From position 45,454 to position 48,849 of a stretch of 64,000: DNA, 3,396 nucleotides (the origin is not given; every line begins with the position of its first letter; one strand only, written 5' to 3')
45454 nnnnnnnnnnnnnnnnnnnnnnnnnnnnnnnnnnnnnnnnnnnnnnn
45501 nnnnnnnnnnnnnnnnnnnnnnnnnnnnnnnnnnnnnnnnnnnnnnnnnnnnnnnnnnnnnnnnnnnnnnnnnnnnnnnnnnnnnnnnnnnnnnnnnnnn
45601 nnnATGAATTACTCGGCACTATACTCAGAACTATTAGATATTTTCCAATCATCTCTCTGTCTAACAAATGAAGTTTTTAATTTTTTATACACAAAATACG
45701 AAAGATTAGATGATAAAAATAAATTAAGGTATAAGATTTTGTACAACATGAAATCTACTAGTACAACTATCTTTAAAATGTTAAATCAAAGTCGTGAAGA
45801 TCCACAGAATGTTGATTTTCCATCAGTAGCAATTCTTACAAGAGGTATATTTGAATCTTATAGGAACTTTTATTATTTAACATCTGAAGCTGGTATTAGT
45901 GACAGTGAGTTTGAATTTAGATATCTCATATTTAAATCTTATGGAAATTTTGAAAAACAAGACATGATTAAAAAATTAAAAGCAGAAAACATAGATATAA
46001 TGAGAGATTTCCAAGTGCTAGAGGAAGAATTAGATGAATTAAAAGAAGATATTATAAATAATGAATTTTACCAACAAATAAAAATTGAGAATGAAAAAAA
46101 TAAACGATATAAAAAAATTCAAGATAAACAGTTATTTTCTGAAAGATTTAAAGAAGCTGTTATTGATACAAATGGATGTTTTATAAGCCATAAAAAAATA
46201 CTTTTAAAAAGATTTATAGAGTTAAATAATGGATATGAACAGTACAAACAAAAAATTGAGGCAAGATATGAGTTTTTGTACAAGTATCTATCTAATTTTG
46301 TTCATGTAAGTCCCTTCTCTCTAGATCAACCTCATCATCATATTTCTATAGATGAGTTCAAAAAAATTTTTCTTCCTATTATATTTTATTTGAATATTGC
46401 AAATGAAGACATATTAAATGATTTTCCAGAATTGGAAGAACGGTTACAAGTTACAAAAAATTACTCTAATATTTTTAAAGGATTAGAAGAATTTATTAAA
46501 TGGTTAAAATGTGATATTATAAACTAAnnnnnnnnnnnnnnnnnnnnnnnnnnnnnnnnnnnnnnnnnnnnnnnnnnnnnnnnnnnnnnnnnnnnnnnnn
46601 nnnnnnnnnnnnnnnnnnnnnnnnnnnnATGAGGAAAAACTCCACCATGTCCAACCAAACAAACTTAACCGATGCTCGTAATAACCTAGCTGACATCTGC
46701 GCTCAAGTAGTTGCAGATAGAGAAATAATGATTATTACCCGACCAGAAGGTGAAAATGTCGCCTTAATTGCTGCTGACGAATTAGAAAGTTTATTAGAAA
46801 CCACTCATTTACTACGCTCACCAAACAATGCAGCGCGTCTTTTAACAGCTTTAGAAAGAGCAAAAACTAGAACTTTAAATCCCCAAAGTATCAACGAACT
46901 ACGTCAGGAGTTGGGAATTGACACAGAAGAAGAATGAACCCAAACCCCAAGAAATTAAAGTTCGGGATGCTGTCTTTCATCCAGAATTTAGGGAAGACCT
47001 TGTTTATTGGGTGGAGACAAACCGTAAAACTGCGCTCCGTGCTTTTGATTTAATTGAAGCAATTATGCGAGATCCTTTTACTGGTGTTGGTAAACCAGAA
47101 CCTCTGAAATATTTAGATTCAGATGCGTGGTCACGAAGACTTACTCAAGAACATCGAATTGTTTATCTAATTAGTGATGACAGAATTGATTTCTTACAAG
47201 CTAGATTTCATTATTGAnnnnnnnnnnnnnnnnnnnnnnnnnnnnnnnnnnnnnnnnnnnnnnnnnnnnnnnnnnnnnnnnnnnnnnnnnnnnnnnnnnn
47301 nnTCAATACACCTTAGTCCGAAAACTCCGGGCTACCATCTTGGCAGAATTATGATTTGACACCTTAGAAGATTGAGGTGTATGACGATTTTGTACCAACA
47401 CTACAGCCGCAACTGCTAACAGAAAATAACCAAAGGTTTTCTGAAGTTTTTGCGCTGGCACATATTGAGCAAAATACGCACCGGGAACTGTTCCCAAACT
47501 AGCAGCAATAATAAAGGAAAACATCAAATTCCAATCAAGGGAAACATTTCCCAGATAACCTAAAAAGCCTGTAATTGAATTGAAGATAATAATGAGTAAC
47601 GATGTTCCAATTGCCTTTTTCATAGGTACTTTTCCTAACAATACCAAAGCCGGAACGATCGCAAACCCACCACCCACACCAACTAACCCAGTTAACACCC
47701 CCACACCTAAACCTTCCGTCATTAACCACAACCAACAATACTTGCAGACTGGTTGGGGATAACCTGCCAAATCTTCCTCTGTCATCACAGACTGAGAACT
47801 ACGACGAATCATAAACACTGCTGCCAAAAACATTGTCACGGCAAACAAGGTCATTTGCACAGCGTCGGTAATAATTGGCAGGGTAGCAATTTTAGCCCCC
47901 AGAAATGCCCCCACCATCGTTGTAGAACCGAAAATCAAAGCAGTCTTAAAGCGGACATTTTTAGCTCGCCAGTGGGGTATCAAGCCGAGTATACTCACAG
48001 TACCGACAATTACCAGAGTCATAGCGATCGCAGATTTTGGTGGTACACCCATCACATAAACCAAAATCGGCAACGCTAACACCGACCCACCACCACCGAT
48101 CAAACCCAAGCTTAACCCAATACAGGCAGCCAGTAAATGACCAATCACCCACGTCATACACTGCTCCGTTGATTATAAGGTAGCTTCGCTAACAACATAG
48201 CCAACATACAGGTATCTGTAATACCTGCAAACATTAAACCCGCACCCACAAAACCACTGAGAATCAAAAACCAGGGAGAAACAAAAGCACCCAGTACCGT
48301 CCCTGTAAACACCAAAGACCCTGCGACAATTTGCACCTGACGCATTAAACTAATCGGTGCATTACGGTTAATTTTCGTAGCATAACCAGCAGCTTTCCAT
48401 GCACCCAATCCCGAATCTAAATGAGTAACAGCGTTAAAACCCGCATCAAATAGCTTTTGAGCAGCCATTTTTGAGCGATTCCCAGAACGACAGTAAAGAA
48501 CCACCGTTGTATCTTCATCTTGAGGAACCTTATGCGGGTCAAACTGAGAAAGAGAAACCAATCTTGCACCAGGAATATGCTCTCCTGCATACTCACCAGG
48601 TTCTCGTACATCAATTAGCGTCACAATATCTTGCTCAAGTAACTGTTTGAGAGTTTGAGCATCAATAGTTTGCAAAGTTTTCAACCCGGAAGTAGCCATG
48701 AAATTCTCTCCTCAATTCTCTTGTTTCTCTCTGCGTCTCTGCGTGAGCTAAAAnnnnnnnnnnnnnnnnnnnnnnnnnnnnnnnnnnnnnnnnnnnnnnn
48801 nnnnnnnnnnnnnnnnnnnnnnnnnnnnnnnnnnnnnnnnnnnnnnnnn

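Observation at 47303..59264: Sulfide-oxidation island in a cyanobacterium: PDO-rhodanese-TauE operon, an sHdr-like hdrC1B1A-C2B2 set, SQR and Hcp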

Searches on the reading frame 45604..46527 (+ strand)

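Call 45: search_protein_families(library=pfam, proteins=[window:45604-46527:+])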
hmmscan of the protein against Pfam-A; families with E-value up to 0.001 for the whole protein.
window:45604-46527:+ (307 aa): 1 family
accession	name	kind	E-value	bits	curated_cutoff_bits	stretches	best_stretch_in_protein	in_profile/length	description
PF18928.5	DUF5677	-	4.5e-07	30.5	27.1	1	71-242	26-157/166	Family of unknown function (DUF5677)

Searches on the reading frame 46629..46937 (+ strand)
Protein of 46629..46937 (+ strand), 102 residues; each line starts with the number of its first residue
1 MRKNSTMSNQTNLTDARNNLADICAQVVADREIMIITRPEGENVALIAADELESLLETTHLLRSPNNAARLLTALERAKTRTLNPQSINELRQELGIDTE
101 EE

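Call 45: search_protein_families(library=pfam, proteins=[window:46629-46937:+])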
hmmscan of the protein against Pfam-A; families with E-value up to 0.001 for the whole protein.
window:46629-46937:+ (102 aa): 2 families
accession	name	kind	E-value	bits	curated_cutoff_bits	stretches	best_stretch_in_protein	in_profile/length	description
PF02604.26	PhdYeFM_antitox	-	9.9e-16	57.7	29.8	1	11-79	4-72/74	Antitoxin Phd_YefM, type II toxin-antitoxin system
PF12910.14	PHD_like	-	7.4e-05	23.2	27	1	7-60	1-55/141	Antitoxin of toxin-antitoxin, RelE / RelB, TA system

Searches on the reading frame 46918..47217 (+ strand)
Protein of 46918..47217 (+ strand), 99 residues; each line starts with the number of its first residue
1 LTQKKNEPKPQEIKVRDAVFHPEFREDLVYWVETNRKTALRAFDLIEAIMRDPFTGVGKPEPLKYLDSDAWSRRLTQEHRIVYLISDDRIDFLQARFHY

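Call 45: search_protein_families(library=pfam, proteins=[window:46918-47217:+])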
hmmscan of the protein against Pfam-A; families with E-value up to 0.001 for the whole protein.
window:46918-47217:+ (99 aa): 1 family
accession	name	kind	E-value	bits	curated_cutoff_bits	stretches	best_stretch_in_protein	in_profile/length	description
PF06769.20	YoeB_toxin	-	1.7e-32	111.7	27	1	20-99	1-80/80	YoeB-like toxin of bacterial type II toxin-antitoxin system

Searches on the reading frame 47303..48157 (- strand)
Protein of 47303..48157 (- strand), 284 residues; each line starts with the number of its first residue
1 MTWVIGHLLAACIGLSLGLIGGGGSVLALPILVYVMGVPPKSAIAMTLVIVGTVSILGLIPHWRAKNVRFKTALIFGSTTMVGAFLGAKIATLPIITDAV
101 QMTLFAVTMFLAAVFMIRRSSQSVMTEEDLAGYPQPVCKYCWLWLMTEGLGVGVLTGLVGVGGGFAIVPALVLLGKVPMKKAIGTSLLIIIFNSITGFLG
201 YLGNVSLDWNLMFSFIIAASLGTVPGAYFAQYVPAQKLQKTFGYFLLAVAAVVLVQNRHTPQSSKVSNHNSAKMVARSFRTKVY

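Call 3: search_protein_families(library=pfam, proteins=[window:47303-48157:-])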
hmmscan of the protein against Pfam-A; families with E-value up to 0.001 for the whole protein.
window:47303-48157:- (284 aa): 1 family
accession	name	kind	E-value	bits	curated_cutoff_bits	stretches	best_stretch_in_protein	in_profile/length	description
PF01925.25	TauE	-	5.4e-51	174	32.6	1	8-251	3-235/237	Sulfite exporter TauE/SafE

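Call 4: search_protein_families(library=ncbifam, proteins=[window:47303-48157:-], max_evalue=0.01)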
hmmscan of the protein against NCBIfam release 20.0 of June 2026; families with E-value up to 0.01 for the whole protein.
window:47303-48157:- (284 aa): 1 family
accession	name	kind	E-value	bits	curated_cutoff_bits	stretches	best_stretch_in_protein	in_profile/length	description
NF040961.1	MamO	equivalog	7.3e-07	27.9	800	1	149-251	535-645/648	magnetosome protein MamO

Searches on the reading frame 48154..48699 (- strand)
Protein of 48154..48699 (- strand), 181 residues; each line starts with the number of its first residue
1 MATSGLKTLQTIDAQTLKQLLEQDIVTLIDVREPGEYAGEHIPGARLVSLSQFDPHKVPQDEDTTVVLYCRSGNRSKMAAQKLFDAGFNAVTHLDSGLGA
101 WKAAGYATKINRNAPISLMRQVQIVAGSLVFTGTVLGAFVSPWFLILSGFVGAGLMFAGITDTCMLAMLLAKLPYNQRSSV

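Call 3: search_protein_families(library=pfam, proteins=[window:48154-48699:-])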
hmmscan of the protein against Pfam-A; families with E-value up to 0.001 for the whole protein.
window:48154-48699:- (181 aa): 2 families
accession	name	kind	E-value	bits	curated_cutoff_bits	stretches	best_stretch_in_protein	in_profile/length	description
PF00581.25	Rhodanese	-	1.5e-20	73.9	22.2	1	14-104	2-102/102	Rhodanese-like domain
PF11127.14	YgaP-like_TM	-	1.2e-07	32.2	25.3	1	120-172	10-59/66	Inner membrane protein YgaP-like, transmembrane domain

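Call 4: search_protein_families(library=ncbifam, proteins=[window:48154-48699:-], max_evalue=0.01)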
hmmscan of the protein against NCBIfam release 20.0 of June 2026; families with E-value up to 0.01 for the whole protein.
window:48154-48699:- (181 aa): 19 families
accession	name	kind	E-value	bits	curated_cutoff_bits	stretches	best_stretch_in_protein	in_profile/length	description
NF006444.0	PRK08762.1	equivalog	4.4e-17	61.8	449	1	7-111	12-117/387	molybdopterin-synthase adenylyltransferase MoeB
NF045521.1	rhoda_near_glyco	subfamily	4.8e-16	58.9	145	1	8-108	16-115/144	rhodanese homology domain-containing protein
NF005902.0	PRK07878.1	equivalog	9.1e-15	54.4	647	1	10-102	287-382/392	adenylyltransferase/sulfurtransferase MoeZ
NF001195.0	PRK00162.1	equivalog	9.5e-15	54.8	102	1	8-106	3-101/108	thiosulfate sulfurtransferase GlpE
NF041203.1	rhodanese_LYCAU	equivalog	5.1e-13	48.8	115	1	7-108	18-123/126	rhodanese-related (seleno)protein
NF005646.0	PRK07411.1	equivalog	9.2e-10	38.2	633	1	7-103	279-381/390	molybdopterin-synthase adenylyltransferase MoeB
NF007627.0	PRK10287.1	equivalog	6.3e-09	36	102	1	28-93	23-90/104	thiosulfate sulfurtransferase PspE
TIGR02981.1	phageshock_pspE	exception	4e-08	33.5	126.3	1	28-93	21-88/101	thiosulfate sulfurtransferase PspE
NF001133.1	PRK00142.1-1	equivalog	4.7e-07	29.6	170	1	10-98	106-200/229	oxygen-dependent tRNA uridine(34) hydroxylase TrhO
NF008752.0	PRK11784.1-4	equivalog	1.3e-06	27.5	266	1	19-45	10-38/357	tRNA 2-selenouridine(34) synthase MnmH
NF045694.1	seleno_TsoB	exception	2.3e-06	26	805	1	10-141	44-191/572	rhodanese/DsbD fusion-like selenoprotein TsoB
NF008750.0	PRK11784.1-2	equivalog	3.3e-06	26.5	241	1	16-47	6-37/346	tRNA 2-selenouridine(34) synthase MnmH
TIGR03865.1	PQQ_CXXCW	subfamily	4.6e-06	26.6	128.05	1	60-109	113-163/167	PQQ-dependent catabolism-associated CXXCW motif protein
TIGR04271.1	ThiI_C_thiazole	equivalog_domain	1.8e-05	24.8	70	1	12-91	15-96/101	thiazole biosynthesis protein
NF033833.0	rhodan_ChrE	equivalog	5.5e-05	23.1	120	1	22-108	16-104/108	rhodanese family chromate resistance protein ChrE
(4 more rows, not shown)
